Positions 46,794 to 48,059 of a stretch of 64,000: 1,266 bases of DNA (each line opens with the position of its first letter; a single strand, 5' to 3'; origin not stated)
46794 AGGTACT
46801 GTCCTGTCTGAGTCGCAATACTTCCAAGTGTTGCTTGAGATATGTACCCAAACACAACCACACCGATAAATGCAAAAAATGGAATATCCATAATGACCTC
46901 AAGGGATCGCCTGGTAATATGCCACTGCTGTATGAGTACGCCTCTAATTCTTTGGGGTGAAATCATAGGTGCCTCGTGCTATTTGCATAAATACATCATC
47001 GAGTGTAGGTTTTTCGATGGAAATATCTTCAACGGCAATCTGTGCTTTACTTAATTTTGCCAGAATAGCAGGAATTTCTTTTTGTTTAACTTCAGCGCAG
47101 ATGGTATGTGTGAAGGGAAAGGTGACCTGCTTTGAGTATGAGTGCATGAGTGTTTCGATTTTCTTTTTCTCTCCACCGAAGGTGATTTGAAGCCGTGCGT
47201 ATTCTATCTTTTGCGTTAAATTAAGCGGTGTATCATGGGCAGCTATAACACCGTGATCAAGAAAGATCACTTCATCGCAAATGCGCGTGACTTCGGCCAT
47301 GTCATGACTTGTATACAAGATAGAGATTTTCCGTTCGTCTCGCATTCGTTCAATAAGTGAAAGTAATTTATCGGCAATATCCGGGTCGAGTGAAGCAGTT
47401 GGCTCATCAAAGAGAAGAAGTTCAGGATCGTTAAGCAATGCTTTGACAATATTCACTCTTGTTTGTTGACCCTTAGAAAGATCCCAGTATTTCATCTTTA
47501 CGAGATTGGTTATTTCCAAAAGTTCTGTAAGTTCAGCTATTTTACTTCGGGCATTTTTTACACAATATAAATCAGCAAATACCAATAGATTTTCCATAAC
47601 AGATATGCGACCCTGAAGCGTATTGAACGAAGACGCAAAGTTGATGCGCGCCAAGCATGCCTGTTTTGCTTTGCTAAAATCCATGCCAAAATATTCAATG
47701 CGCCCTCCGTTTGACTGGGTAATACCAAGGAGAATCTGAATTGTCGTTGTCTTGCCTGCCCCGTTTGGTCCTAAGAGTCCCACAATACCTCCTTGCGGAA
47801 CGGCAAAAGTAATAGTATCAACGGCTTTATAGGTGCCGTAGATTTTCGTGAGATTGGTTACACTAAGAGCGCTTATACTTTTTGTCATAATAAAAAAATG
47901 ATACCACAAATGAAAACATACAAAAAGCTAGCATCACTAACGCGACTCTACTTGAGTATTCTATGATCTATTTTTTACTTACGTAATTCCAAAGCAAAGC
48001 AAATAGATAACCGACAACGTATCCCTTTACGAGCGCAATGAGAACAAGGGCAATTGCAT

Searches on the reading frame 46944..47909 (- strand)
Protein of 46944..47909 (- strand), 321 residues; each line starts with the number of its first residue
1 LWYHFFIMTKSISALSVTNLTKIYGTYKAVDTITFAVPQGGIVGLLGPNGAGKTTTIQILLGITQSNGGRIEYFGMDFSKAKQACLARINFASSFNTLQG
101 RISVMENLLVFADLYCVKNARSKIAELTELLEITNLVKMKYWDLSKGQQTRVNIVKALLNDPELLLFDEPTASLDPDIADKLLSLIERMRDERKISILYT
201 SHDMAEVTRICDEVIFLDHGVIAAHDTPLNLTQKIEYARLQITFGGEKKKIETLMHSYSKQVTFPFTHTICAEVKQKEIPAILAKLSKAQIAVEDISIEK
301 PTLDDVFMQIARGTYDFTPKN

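Call 15: search_protein_families(library=pfam, proteins=[window:46944-47909:-], max_evalue=0.001)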
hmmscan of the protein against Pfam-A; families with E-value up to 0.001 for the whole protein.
window:46944-47909:- (321 aa): 4 families
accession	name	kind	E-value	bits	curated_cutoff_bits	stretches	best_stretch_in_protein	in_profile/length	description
PF00005.33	ABC_tran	-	4.1e-27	95.9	25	1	31-172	2-137/137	ABC transporter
PF13304.12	AAA_21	-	1.5e-15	58.5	27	1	130-206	224-302/304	AAA domain, putative AbiEii toxin, Type IV TA system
PF13732.12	DrrA1-3_C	-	1.2e-05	26.3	27.4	1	241-310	14-80/81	ATP-binding protein DrrA1-3-like, C-terminal domain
PF02463.25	SMC_N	-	0.0002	21.3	40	1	40-216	24-213/220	RecF/RecN/SMC N terminal domain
